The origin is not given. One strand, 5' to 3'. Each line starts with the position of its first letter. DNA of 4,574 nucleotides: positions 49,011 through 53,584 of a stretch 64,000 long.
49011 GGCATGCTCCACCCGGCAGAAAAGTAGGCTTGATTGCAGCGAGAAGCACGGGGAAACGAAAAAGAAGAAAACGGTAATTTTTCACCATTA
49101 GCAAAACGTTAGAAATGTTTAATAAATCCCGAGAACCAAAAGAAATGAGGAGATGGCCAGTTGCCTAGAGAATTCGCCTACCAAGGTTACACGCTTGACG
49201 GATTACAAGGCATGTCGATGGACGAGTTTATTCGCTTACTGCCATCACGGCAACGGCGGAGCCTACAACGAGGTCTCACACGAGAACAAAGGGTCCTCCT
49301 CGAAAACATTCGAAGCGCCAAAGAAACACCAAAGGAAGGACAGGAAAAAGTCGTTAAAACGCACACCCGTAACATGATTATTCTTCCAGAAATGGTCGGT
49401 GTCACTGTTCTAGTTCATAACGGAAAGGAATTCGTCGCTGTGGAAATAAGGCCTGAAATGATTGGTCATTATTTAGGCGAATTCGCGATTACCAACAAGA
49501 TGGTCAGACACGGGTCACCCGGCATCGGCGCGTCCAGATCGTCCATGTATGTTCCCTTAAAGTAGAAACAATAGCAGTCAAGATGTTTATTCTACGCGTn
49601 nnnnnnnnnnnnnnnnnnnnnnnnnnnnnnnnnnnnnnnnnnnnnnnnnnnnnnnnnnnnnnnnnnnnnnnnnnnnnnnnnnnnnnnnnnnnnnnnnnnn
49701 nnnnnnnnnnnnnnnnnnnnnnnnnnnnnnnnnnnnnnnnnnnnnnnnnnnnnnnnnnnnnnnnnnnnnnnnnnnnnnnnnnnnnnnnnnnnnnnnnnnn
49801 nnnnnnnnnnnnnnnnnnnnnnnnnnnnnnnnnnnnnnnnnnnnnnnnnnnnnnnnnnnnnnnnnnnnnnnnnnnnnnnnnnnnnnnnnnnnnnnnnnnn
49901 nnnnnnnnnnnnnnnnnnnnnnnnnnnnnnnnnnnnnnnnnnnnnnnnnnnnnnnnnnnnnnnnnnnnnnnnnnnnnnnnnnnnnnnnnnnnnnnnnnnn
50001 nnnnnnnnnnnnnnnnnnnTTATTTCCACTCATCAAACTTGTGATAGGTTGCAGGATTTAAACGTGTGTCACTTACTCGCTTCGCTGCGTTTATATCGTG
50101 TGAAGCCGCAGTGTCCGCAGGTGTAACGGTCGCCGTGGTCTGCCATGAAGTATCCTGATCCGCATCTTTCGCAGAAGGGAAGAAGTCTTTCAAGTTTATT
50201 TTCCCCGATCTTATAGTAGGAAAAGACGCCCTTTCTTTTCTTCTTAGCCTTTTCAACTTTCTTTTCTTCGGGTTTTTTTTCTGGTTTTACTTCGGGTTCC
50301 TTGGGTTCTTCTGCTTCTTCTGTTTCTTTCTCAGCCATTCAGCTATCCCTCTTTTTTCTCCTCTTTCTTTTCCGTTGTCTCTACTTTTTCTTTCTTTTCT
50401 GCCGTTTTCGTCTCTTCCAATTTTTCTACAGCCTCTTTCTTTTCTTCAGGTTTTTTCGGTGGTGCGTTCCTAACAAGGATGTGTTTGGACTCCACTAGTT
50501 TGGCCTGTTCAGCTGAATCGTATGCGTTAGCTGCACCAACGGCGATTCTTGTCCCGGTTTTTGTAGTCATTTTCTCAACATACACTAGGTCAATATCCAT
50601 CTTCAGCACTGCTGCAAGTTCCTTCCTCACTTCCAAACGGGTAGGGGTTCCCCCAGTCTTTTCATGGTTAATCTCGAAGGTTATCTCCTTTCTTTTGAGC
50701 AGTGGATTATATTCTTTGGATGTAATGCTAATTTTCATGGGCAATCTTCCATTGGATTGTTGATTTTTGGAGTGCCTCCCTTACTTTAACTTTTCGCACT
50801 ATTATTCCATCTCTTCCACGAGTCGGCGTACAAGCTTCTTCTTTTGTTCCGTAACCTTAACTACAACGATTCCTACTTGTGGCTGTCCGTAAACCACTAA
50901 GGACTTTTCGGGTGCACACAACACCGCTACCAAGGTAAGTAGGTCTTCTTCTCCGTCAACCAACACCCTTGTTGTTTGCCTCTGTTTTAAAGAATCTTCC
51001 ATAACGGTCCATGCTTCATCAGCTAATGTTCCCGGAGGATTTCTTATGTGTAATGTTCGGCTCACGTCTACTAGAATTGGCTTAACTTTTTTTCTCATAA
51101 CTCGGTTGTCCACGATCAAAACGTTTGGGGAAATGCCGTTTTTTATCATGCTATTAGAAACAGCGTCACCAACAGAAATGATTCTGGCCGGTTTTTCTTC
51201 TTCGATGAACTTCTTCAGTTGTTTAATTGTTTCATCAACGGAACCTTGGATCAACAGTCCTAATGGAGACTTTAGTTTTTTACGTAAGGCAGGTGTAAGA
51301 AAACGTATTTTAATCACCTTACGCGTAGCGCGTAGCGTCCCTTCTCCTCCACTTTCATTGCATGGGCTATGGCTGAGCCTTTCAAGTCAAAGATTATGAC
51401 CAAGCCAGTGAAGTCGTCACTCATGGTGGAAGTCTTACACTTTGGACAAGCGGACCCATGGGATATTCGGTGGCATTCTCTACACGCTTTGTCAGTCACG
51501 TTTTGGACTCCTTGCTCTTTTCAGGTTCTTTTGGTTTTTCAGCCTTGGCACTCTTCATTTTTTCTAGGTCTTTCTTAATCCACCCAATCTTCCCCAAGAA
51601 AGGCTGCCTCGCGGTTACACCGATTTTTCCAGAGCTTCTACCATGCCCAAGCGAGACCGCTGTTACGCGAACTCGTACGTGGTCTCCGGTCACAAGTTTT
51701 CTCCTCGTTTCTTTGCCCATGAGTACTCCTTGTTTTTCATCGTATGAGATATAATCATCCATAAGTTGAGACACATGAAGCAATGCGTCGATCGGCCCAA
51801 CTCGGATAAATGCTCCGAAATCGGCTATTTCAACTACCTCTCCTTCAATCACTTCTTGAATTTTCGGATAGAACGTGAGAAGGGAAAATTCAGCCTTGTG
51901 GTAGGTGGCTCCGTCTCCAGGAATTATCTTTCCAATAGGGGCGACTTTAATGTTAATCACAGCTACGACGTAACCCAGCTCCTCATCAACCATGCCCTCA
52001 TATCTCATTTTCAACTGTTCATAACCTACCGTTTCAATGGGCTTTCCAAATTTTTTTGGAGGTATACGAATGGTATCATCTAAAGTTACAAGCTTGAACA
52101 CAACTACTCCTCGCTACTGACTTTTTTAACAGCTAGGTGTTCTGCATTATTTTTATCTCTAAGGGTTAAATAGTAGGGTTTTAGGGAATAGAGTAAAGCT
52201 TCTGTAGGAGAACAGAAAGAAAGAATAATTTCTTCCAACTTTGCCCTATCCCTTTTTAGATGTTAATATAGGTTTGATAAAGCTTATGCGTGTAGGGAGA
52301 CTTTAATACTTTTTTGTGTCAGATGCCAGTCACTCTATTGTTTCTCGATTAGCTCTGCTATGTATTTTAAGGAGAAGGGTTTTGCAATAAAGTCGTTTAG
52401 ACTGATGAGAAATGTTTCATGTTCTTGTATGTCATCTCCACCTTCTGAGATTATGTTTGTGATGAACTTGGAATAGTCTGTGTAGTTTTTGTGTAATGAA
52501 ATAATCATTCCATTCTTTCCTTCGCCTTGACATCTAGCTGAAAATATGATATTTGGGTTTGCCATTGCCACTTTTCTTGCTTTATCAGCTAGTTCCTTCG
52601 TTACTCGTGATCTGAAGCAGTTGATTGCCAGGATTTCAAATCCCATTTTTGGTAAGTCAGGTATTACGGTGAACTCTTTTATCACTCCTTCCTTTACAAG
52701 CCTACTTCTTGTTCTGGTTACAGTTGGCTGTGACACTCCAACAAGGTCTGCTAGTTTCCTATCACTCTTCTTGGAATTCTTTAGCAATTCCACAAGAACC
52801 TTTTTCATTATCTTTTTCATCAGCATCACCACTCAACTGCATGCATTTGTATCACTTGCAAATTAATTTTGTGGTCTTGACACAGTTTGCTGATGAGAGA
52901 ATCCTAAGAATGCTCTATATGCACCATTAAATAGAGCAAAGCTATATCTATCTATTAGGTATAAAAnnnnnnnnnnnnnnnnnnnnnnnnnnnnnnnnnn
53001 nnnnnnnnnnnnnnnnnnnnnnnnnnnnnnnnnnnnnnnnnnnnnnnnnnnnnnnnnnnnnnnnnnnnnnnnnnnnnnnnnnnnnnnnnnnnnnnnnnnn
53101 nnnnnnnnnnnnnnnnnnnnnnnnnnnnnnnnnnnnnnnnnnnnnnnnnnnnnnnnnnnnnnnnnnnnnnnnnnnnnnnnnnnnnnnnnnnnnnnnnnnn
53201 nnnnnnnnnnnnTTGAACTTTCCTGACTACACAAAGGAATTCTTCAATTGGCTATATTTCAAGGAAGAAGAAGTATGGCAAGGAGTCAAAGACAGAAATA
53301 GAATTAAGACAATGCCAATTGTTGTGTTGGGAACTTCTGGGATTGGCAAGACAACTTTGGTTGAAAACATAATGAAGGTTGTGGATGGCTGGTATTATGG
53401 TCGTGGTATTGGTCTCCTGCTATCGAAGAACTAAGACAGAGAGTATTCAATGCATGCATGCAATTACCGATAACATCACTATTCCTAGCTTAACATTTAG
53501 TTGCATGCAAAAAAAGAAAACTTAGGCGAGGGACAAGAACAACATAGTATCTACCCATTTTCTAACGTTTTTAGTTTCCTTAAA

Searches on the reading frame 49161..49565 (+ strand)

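Call 8: search_protein_families(library=pfam, proteins=[window:49161-49565:+])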
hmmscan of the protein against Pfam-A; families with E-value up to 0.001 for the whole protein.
window:49161-49565:+ (134 aa): 1 family
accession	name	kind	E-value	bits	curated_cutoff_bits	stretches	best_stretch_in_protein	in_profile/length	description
PF00203.26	Ribosomal_S19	-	4e-33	113.5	27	1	33-117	1-81/81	Ribosomal protein S19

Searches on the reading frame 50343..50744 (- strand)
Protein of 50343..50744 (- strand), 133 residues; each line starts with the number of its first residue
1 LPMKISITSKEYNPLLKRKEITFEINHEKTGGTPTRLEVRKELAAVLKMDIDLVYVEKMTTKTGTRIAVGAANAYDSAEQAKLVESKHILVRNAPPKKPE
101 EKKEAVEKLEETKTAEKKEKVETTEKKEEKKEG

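Call 8: search_protein_families(library=pfam, proteins=[window:50343-50744:-])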
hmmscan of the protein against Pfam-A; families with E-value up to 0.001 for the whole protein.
window:50343-50744:- (133 aa): 1 family
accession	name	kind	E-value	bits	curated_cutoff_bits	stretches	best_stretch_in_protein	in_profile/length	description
PF01282.25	Ribosomal_S24e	-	1.5e-25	89.5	24.5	1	7-100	2-94/95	Ribosomal protein S24e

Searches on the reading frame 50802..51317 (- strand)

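Call 8: search_protein_families(library=pfam, proteins=[window:50802-51317:-])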
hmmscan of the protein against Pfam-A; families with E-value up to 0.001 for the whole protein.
window:50802-51317:- (171 aa): 1 family
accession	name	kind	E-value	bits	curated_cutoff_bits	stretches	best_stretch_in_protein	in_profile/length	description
PF04019.17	DUF359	-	2e-37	128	25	1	53-171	1-126/126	Protein of unknown function (DUF359)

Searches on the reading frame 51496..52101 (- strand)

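Call 8: search_protein_families(library=pfam, proteins=[window:51496-52101:-])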
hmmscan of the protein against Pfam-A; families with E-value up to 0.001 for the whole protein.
window:51496-52101:- (201 aa): 2 families
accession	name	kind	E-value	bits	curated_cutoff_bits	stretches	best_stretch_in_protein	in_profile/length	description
PF03876.22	SHS2_Rpb7-N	-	2e-16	60.3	24.8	1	9-64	2-57/57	SHS2 domain found in N terminus of Rpb7p/Rpc25p/MJ0397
PF00575.29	S1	-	1.3e-12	48.3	22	1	79-155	2-68/74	S1 RNA binding domain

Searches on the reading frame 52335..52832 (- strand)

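Call 8: search_protein_families(library=pfam, proteins=[window:52335-52832:-])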
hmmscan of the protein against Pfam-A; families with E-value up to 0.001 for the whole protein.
window:52335-52832:- (165 aa): 5 families
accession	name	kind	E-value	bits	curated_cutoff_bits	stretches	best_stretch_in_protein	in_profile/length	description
PF13412.12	HTH_24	-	2.2e-08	34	21.9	1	6-52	2-48/48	Winged helix-turn-helix DNA-binding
PF13545.12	HTH_Crp_2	-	1.9e-05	25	27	1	25-60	26-64/70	Crp-like helix-turn-helix domain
PF13404.12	HTH_AsnC-type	-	3.6e-05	23.9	27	1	11-45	7-41/42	AsnC-type helix-turn-helix domain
PF13384.12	HTH_23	-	5.5e-05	23.3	24.6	1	13-50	10-46/50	Homeodomain-like domain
PF01047.28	MarR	-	0.0009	19.5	24.6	0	16-51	12-47/59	MarR family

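Call 95: search_protein_families(library=padloc, proteins=[window:52335-52832:-], max_evalue=0.01)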
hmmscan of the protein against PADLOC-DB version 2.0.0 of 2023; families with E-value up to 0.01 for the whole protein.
window:52335-52832:- (165 aa): 4 families
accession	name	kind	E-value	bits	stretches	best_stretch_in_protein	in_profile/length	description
PDLC01044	Csa3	-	0.0013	16.6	1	10-51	139-179/194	Type I-A associated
PDLC01434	CasR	-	0.0048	14.8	1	12-53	132-173/191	"CAS-I,CAS-II,CAS-III,CAS-IV,CAS-V,CAS-VI; associated_signaling"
PDLC01268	CasR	-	0.0072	14.3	0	11-52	128-168/179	"CAS-I,CAS-II,CAS-III,CAS-IV,CAS-V,CAS-VI; associated_signaling"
PDLC01848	CARF3--CARF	-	0.0091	13.7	0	10-55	140-183/197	-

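Call 96: search_protein_families(library=phrogs, proteins=[window:52335-52832:-], max_evalue=0.01)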
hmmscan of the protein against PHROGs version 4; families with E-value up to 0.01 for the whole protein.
window:52335-52832:- (165 aa): 4 families
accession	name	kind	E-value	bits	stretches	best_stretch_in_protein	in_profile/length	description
phrog_270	-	DNA, RNA and nucleotide metabolism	0.00019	21.9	1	8-53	48-99/383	replication initiation protein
phrog_1835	-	DNA, RNA and nucleotide metabolism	0.0061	16.9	1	20-55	66-101/301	HTH DNA binding protein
phrog_2339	-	DNA, RNA and nucleotide metabolism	0.0071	17.3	0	3-40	20-57/98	HTH DNA binding protein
phrog_4583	-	transcription regulation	0.0075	17.3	0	12-44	14-46/81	transcriptional repressor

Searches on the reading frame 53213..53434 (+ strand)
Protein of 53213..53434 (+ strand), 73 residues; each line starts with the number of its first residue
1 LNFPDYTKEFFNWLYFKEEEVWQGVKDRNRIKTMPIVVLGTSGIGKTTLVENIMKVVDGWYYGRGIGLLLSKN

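Call 95: search_protein_families(library=padloc, proteins=[window:53213-53434:+], max_evalue=0.01)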
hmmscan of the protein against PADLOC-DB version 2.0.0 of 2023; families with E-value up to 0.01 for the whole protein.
window:53213-53434:+ (73 aa): 4 families
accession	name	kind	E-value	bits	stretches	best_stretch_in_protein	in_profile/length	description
PDLC01994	RtcR_PspF1--CARF_AAA_HTH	-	6.7e-05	20.1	1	20-57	169-205/468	-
PDLC04140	mad8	-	0.00018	19.1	1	19-59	14-53/314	mads_8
PDLC00098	GajA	-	0.0038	14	1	37-67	27-57/534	AAA ATPase domain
PDLC05079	PDC-S73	-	0.0043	13.9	1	35-54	193-212/752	-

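Call 96: search_protein_families(library=phrogs, proteins=[window:53213-53434:+], max_evalue=0.01)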
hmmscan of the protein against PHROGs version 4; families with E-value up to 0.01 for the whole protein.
window:53213-53434:+ (73 aa): 2 families
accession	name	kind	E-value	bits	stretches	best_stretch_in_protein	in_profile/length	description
phrog_2107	-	other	0.0018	19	1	33-56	3-26/201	thymidylate kinase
phrog_1815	-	other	0.0087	17.3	1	33-56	3-26/197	guanylate kinase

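Call 97: search_protein_families(library=pfam, proteins=[window:53213-53434:+], max_evalue=0.01)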
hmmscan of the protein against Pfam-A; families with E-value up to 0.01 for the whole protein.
window:53213-53434:+ (73 aa): 6 families
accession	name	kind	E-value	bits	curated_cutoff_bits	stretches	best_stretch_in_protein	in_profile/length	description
PF05729.18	NACHT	-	0.00098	19.4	26.7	1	35-58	2-25/167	NACHT domain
PF13555.12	AAA_29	-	0.0013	18.8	27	1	10-57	6-46/61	P-loop containing region of AAA domain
PF13191.12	AAA_16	-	0.0014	19.6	32.6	1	34-59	25-50/167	AAA ATPase domain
PF03193.22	RsgA_GTPase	-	0.0043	17.3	30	1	28-54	101-127/174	RsgA GTPase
PF00931.28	NB-ARC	-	0.0045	16.7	23.5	1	19-56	6-41/248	NB-ARC domain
PF03266.21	NTPase_1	-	0.0091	16.3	23.9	0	36-58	2-24/168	NTPase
